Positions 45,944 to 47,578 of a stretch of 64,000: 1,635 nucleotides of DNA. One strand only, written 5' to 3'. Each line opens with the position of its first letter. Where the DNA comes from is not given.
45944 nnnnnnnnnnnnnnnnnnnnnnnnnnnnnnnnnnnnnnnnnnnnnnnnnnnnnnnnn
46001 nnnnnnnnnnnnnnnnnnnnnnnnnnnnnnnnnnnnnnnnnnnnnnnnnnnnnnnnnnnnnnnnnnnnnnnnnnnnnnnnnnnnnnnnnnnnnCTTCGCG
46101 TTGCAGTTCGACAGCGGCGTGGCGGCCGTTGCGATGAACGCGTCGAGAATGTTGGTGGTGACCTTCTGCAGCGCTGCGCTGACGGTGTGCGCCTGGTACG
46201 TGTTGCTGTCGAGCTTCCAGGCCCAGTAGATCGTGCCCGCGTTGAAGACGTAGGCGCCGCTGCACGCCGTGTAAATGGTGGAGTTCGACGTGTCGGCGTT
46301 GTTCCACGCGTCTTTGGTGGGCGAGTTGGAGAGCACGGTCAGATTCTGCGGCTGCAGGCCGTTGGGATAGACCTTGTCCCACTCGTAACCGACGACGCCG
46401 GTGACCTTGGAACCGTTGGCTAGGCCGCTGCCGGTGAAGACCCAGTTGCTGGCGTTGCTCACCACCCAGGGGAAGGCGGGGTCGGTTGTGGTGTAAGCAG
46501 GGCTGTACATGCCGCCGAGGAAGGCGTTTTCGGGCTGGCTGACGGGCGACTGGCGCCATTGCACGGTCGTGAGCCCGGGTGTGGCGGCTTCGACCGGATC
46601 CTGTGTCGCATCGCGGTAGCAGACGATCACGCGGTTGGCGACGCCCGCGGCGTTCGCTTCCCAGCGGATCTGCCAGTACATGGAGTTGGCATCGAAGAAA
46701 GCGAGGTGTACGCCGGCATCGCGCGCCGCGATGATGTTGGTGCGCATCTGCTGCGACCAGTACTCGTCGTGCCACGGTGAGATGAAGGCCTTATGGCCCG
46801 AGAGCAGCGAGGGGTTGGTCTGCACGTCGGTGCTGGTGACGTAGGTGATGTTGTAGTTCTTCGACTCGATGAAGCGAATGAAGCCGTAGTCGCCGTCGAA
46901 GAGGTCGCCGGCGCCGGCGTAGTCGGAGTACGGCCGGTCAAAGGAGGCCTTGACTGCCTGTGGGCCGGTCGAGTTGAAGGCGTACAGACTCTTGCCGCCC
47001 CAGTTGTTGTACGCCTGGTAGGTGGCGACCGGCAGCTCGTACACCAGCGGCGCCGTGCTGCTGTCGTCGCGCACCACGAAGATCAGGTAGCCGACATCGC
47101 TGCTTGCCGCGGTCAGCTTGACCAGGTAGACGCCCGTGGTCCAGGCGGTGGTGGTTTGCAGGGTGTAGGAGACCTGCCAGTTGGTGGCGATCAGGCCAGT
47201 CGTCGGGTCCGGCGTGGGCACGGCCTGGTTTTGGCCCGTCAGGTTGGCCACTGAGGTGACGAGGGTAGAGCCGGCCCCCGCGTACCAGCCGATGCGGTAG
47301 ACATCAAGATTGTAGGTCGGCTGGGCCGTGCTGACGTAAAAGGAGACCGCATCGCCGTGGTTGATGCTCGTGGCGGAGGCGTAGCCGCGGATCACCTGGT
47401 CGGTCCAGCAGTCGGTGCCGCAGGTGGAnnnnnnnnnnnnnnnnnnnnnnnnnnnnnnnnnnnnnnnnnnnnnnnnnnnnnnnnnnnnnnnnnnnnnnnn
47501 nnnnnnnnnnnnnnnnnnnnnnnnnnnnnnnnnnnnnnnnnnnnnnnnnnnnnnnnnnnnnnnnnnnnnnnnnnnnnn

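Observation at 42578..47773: Pair of large secreted proteins built from a repeated about 160-aa module (four copies) of unassigned family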

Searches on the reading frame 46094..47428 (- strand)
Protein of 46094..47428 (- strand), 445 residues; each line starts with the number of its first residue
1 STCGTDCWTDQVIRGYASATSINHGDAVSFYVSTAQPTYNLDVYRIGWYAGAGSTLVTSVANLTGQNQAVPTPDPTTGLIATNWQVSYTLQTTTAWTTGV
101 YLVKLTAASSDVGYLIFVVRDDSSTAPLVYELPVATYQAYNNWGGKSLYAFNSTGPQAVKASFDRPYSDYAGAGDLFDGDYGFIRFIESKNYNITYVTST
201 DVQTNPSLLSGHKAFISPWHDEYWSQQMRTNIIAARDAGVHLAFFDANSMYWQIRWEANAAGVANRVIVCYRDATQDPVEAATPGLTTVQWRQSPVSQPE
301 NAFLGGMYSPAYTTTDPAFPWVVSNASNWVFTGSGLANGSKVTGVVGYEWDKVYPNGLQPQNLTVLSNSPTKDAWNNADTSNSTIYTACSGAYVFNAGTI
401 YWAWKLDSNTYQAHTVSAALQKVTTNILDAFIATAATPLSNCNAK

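Call 41: find_homologous_proteins(query=window:46094-47428:-)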
Query window:46094-47428:- (445 aa): 3286 proteins with E <= 0.001 among 8000 candidates; the best 120 are listed.
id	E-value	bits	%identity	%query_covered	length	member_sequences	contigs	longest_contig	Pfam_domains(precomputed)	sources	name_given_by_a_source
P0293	5.9e-182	624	67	90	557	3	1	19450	PF20254.4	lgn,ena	-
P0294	1.1e-176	606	57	99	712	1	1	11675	PF20254.4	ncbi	-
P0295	1.7e-175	602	62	96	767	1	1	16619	PF20254.4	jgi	jgi:hypothetical protein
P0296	2.0e-175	602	58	99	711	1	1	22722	PF20254.4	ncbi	-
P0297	1.9e-174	599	56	99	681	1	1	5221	PF20254.4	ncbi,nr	ncbi:MAG TPA: N,N-dimethylformamidase beta subunit family domain-containing protein, partial [Dehalo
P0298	1.5e-166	573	58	98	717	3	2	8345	PF20254.4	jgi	-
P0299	8.0e-165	567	57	97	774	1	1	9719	PF13385.14,PF20254.4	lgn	-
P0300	1.2e-164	566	58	96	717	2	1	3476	PF20254.4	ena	-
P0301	1.8e-163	563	55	97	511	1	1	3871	PF20254.4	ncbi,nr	ncbi:MAG: hypothetical protein M3120_09740 [Pseudomonadota bacterium]|nr:hypothetical protein [Pseud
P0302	3.2e-162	558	55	99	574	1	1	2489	PF20254.4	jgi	-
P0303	3.1e-161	555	56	96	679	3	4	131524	PF20254.4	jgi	-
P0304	1.4e-160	553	56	95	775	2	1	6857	PF20254.4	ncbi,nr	ncbi:MAG: hypothetical protein DCC57_09530 [Chloroflexi bacterium]|nr:MAG: hypothetical protein DCC5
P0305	5.7e-160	551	55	96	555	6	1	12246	PF20254.4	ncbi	-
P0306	1.4e-159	550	56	97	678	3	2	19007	PF20254.4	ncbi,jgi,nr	ncbi:MAG TPA: N,N-dimethylformamidase beta subunit family domain-containing protein [Chloroflexota b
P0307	6.1e-159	548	56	96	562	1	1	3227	PF20254.4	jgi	jgi:hypothetical protein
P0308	1.3e-158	547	56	97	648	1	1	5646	PF20254.4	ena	-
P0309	1.6e-158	546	56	96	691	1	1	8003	PF20254.4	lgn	-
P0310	1.2e-157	543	55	96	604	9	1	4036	PF20254.4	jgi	jgi:hypothetical protein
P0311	1.2e-156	540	55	96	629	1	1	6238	PF20254.4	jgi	jgi:hypothetical protein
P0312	2.5e-156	539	55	95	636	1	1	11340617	PF20254.4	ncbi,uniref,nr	ncbi:hypothetical protein EPA93_47665 [Ktedonosporobacter rubrisoli]|uniref:N,N-dimethylformamidase 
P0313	1.6e-155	536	56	96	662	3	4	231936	PF20254.4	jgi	jgi:hypothetical protein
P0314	7.0e-155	534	55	97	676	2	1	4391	PF20254.4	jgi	jgi:hypothetical protein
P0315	6.9e-154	531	55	95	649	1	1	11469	PF20254.4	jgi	jgi:hypothetical protein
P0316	7.7e-154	531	55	96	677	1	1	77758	PF20254.4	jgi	jgi:hypothetical protein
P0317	1.2e-153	530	53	96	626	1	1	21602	PF20254.4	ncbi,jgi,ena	-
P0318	3.1e-153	529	57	91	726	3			PF13385.14,PF20254.4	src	-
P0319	3.8e-153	529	55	96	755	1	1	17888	PF20254.4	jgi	-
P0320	1.7e-152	526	52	97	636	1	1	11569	PF20254.4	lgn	-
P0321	2.9e-152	526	55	96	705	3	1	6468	PF20254.4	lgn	-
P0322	2.0e-151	523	55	95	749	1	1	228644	PF20254.4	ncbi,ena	-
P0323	2.7e-151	522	57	92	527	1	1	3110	PF20254.4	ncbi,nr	ncbi:MAG TPA: N,N-dimethylformamidase beta subunit family domain-containing protein, partial [Chloro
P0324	4.1e-150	519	54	98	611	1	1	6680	PF20254.4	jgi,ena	-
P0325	7.0e-149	514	54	95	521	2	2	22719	PF20254.4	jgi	-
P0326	2.3e-146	506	53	96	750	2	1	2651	PF20254.4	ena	-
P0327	5.5e-146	505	52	96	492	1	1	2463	PF20254.4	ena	-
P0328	5.6e-146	505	54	90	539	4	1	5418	PF00404.25,PF20254.4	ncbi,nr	ncbi:MAG TPA: N,N-dimethylformamidase beta subunit family domain-containing protein, partial [Chloro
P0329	3.1e-145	502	52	96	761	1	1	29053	PF20254.4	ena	-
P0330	1.3e-143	497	51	96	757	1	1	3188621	PF21253.4,PF20254.4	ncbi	ncbi:MAG: DUF6605 domain-containing protein [Chloroflexota bacterium]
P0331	2.0e-143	497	50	96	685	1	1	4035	PF13385.14,PF20254.4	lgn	-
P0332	4.8e-143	495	53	96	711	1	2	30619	PF00942.26,PF20254.4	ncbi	-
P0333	8.1e-140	485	53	95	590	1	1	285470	PF20254.4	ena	-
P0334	3.8e-139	482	50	95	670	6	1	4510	PF20254.4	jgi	jgi:hypothetical protein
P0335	7.9e-139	481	52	95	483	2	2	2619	PF20254.4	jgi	jgi:hypothetical protein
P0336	2.2e-137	477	50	98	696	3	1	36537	PF20254.4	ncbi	ncbi:MAG: hypothetical protein DK306_001415, partial [Chloroflexi bacterium]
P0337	1.1e-136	474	49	96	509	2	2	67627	PF20254.4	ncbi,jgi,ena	-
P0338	1.5e-136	474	49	95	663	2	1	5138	PF13385.14,PF20254.4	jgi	jgi:hypothetical protein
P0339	8.4e-136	471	49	98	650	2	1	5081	PF08327.18,PF20254.4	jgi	jgi:uncharacterized protein YndB with AHSA1/START domain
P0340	7.5e-134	465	49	97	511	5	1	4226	PF20254.4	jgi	-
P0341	6.9e-133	462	49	97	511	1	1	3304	PF20254.4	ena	-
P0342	1.3e-131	458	48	95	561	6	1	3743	PF20254.4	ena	-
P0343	1.4e-130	454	53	87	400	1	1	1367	PF20254.4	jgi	jgi:hypothetical protein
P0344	4.2e-126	439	47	94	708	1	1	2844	PF26182.1,PF20254.4,PF05345.19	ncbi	-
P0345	5.6e-124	432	48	95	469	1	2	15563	PF20254.4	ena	-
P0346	1.1e-123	431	47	96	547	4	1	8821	PF20254.4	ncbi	-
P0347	2.1e-123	431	52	86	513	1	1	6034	PF20254.4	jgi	jgi:hypothetical protein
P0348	2.8e-123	430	46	99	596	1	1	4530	PF20254.4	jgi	jgi:hypothetical protein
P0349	3.8e-123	430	47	97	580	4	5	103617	PF20254.4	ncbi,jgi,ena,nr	ncbi:MAG TPA: N,N-dimethylformamidase beta subunit family domain-containing protein [Chloroflexota b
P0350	2.9e-122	427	47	96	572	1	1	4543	PF20254.4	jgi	jgi:hypothetical protein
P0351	5.2e-122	426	47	96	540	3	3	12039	PF20254.4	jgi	jgi:hypothetical protein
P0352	9.2e-122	425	47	97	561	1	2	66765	PF20254.4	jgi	jgi:hypothetical protein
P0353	1.6e-121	424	53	78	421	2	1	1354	PF20254.4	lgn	-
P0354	1.8e-121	424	50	96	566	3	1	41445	PF20254.4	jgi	jgi:hypothetical protein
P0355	4.4e-121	423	47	96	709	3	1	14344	PF20254.4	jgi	jgi:hypothetical protein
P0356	4.6e-121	423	47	94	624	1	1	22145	PF20254.4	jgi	jgi:hypothetical protein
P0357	1.3e-120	421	47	95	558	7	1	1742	PF20254.4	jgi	jgi:hypothetical protein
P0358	2.6e-120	420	45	95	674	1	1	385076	PF00404.25,PF20254.4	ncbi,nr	ncbi:MAG: hypothetical protein IPK19_36090 [Chloroflexi bacterium]|nr:hypothetical protein [Chlorofl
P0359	3.9e-120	420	49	95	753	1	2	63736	PF20254.4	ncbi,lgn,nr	ncbi:MAG TPA: N,N-dimethylformamidase beta subunit family domain-containing protein [Chloroflexia ba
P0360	1.7e-118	414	46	96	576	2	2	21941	PF20254.4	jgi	jgi:hypothetical protein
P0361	2.4e-118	414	48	97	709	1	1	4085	PF01833.31,PF20254.4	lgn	-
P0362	3.0e-118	414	46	97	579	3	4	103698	PF20254.4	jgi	-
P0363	3.0e-118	414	48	96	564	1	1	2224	PF20254.4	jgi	jgi:hypothetical protein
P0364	1.3e-116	408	46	96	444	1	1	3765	PF20254.4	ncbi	-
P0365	1.3e-116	408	46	94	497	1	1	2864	PF20254.4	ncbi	-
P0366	1.8e-116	408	45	96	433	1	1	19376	PF20254.4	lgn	-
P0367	2.3e-116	407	46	97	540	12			PF20254.4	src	-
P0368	4.1e-116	407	46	96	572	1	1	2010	PF20254.4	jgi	jgi:hypothetical protein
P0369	6.3e-116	406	46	97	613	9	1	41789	PF20254.4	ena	-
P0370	1.0e-115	405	46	94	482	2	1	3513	PF20254.4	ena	-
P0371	3.9e-115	403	48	96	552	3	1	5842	PF20254.4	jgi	jgi:hypothetical protein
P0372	7.6e-115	402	55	71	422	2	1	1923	PF09851.15,PF20254.4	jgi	-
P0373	2.7e-114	401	47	96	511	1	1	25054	PF20254.4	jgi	jgi:hypothetical protein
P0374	8.2e-114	399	46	96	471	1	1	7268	PF20254.4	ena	-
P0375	1.2e-113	398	45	97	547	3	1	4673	PF20254.4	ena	-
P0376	2.2e-113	398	44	96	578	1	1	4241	PF20254.4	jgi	jgi:hypothetical protein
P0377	2.2e-113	397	47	94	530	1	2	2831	PF20254.4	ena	-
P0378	3.2e-113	397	42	96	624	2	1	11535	PF20254.4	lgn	-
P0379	5.3e-113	396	46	94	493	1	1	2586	PF20254.4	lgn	-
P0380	9.1e-113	395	46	91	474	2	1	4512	PF20254.4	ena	-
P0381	1.0e-112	395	46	96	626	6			PF22073.3,PF15780.12,PF07610.18,PF20254.4,PF22544.3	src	-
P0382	3.6e-112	394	47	93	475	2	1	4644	PF20254.4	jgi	jgi:hypothetical protein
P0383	4.6e-112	393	47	96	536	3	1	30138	PF20254.4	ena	-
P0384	8.5e-112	392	45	96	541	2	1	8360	PF20254.4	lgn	-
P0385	2.6e-111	391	44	96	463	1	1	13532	PF20254.4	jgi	jgi:hypothetical protein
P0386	2.8e-111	391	47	98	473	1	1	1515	PF20254.4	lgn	-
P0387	3.1e-111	390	44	94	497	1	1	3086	PF20254.4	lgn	-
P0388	3.3e-111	390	44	96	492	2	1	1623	PF20254.4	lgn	-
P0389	3.3e-111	390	46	98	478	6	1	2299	PF20254.4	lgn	-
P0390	7.3e-111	389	46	96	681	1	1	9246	PF20254.4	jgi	jgi:hypothetical protein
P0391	9.5e-111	389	46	98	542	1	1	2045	PF20254.4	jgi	jgi:hypothetical protein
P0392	1.5e-110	388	46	93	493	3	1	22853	PF20254.4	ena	-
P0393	1.8e-110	388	47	97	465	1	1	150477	PF20254.4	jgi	jgi:hypothetical protein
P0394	2.9e-110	387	47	95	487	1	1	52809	PF20254.4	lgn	-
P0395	3.4e-110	387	46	95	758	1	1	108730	PF20254.4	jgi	jgi:hypothetical protein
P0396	4.0e-110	387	44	94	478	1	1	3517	PF20254.4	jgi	jgi:hypothetical protein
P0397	4.8e-110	387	45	96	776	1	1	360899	PF01833.31,PF20254.4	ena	-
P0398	1.1e-109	385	47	94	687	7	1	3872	PF25788.3,PF20254.4,PF00041.28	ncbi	ncbi:MAG: hypothetical protein DMG43_11235, partial [Acidobacteria bacterium]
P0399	2.3e-109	384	46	96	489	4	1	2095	PF20254.4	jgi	-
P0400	3.1e-109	384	45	97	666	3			PF22073.3,PF20254.4,PF22544.3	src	-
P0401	3.2e-109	384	45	95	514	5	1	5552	PF20254.4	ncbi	ncbi:MAG: N,N-dimethylformamidase beta subunit family domain-containing protein [Ktedonobacteraceae 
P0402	3.2e-109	384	45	97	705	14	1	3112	PF20254.4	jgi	-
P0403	3.4e-109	384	42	96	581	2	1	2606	PF20254.4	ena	-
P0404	5.9e-109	383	43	97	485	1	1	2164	PF20254.4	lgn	-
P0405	7.4e-109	383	45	98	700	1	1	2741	PF20254.4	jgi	jgi:hypothetical protein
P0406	8.3e-109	382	45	95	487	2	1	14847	PF20254.4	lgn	-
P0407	1.2e-108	382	44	96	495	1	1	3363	PF20254.4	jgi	jgi:hypothetical protein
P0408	1.4e-108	382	46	96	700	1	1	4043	PF20254.4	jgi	jgi:muconolactone delta-isomerase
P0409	1.4e-108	382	46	94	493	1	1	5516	PF20254.4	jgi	jgi:hypothetical protein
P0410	1.4e-108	382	42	96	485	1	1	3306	PF20254.4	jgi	jgi:hypothetical protein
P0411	1.7e-108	381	47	96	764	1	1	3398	PF20254.4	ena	-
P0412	1.7e-108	381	44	97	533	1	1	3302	PF20254.4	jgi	jgi:hypothetical protein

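Call 44: search_solved_structures(query=A5, max_evalue=1, show_alignments=3)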
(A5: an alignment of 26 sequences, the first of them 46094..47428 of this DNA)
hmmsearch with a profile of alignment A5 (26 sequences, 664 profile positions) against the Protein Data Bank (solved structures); distinct sequences matched with E-value up to 1: 5.
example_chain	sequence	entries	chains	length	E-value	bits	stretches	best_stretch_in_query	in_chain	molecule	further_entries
8huy_A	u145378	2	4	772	3e-21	79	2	251-338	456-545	Chains: A,B | N-acetyl-(R)-beta-phenylalanine acylase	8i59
6lvb_A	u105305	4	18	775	3.2e-21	78.9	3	231-339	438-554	N,N-dimethylformamidase large subunit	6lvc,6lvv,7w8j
8i5a_A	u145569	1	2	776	4.4e-21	78.4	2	251-338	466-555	N-acetyl-(R)-beta-phenylalanine acylase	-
6lvd_A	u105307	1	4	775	4.8e-21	78.3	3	253-339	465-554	N,N-dimethylformamidase large subunit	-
6lve_A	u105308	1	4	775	8.3e-20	74.2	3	231-339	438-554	N,N-dimethylformamidase large subunit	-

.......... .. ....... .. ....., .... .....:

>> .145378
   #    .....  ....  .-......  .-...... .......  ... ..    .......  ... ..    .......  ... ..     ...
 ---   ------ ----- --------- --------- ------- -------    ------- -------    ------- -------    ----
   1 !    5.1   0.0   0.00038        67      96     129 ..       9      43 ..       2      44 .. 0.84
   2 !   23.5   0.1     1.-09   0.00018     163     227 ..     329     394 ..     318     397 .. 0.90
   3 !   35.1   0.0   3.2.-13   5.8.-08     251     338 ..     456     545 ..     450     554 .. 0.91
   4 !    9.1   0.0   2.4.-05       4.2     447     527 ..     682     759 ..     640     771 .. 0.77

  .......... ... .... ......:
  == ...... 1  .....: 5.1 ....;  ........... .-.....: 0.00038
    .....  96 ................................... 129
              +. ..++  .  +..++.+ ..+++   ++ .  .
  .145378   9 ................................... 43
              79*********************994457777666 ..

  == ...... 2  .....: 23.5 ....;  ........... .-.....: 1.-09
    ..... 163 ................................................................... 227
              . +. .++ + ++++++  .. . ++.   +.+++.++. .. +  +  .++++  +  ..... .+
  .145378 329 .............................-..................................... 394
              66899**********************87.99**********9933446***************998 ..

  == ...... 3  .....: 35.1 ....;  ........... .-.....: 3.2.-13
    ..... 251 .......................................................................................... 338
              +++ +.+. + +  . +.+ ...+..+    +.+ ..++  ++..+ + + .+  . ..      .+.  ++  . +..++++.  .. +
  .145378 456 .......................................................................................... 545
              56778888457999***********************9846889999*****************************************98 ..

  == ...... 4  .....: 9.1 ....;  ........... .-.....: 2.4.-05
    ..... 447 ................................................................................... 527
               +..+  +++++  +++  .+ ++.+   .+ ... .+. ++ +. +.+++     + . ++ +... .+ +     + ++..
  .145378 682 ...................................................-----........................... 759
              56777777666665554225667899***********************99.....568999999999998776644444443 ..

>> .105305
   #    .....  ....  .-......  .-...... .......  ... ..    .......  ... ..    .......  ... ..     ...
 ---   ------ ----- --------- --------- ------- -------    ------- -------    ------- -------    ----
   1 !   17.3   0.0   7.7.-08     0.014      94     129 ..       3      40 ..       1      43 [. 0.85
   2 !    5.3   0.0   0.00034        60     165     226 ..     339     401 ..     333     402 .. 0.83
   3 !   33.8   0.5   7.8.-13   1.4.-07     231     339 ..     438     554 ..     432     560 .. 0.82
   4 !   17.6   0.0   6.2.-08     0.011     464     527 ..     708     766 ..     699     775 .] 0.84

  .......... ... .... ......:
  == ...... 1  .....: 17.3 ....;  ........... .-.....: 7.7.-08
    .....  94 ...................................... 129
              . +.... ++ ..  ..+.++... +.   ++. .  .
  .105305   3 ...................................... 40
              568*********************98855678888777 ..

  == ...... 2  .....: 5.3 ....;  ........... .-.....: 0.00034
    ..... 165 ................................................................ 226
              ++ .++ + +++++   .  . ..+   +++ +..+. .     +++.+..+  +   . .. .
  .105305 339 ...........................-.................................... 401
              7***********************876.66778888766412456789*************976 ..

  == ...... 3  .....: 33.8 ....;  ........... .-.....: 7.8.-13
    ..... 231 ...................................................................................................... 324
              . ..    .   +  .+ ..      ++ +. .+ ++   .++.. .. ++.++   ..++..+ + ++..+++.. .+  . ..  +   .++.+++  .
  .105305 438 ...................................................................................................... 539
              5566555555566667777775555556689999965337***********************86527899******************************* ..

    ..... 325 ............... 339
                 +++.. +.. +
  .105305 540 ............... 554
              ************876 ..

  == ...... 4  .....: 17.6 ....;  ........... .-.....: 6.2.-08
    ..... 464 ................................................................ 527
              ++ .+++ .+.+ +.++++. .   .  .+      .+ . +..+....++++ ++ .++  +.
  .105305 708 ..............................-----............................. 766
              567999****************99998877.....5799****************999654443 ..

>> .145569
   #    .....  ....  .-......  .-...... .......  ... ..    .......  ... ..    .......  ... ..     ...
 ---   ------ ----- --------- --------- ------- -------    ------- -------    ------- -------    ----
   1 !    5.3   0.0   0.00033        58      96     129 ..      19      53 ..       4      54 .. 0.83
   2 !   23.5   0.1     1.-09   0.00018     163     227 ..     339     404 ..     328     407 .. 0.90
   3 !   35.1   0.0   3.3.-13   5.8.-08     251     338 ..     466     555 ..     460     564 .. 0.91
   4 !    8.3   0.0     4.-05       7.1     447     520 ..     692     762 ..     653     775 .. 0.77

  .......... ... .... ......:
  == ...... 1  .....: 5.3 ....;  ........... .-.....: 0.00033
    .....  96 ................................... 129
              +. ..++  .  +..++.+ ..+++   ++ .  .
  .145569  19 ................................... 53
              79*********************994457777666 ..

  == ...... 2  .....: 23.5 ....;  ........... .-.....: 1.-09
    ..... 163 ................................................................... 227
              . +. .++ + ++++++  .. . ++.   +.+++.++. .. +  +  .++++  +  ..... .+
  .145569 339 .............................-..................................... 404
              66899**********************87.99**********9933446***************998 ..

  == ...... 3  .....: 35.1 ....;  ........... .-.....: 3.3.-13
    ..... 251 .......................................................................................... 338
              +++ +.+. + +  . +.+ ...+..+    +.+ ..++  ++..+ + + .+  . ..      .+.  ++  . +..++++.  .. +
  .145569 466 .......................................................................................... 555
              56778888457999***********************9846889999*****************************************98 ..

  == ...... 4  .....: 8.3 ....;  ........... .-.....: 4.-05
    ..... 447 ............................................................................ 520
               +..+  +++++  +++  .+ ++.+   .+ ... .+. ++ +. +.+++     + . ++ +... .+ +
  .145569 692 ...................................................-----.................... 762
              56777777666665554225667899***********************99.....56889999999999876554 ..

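Call 49: find_encoding_contigs(protein=P0293, flank=6000, max_places=2)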
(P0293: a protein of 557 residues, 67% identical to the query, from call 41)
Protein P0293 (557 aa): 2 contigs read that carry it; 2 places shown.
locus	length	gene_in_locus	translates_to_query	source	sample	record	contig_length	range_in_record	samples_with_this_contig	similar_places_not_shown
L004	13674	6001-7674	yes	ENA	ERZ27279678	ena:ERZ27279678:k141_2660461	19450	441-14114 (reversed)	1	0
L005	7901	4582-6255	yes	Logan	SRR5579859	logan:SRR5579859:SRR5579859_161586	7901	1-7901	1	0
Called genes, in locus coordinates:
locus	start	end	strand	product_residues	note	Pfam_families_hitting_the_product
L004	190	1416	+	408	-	-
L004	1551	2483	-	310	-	PF00296:Bac_luciferase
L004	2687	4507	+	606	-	PF26550:Tricorn_2nd (faint), PF07676:PD40 (faint), PF26549:Tricorn_N, PF02129:Peptidase_S15 (weak), PF20434:BD-FAE (weak), PF00326:Peptidase_S9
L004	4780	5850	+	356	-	PF02417:Chromate_transp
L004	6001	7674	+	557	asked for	PF20254:DMFA2_C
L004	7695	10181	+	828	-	PF01833:TIG, PF00041:fn3 (faint)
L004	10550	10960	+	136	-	PF00164:Ribosom_S12_S23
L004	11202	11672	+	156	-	PF00177:Ribosomal_S7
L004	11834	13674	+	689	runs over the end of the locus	PF00009:GTP_EFTU, PF03144:GTP_EFTU_D2, PF22042:EF-G_D2, PF14492:EFG_III, PF16658:RF3_C (weak), PF03764:EFG_IV, PF00679:EFG_C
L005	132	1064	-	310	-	PF00296:Bac_luciferase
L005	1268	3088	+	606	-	PF26550:Tricorn_2nd (faint), PF07676:PD40 (faint), PF26549:Tricorn_N, PF02129:Peptidase_S15 (weak), PF20434:BD-FAE (weak), PF00326:Peptidase_S9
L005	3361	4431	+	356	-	PF02417:Chromate_transp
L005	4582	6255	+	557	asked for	PF20254:DMFA2_C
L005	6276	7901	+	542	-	?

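Call 50: find_encoding_contigs(protein=P0295, flank=6000, max_places=2)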
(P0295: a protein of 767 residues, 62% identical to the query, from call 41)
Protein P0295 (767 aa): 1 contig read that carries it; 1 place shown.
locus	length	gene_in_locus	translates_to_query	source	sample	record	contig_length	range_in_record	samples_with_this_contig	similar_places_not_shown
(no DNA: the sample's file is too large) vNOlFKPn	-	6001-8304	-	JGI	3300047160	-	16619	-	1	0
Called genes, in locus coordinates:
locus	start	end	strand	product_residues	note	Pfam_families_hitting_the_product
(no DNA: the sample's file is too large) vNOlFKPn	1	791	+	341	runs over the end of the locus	PF04055:Radical_SAM, PF11946:DUF3463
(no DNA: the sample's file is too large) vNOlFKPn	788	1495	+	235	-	PF01048:PNP_UDP_1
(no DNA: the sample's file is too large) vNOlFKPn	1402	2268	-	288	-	PF00106:adh_short, PF08659:KR, PF13561:adh_short_C2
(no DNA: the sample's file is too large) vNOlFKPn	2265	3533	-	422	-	PF01553:Acyltransferase (weak)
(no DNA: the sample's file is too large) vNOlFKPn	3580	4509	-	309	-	-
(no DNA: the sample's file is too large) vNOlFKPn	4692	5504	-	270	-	-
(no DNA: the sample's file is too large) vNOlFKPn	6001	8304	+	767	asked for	PF20254:DMFA2_C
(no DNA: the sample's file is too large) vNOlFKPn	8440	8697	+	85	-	-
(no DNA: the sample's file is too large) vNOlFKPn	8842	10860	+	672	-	PF00989:PAS, PF08448:PAS_4, PF13426:PAS_9, PF08447:PAS_3, PF00989:PAS, PF13188:PAS_8, PF08448:PAS_4, PF00989:PAS, +8 more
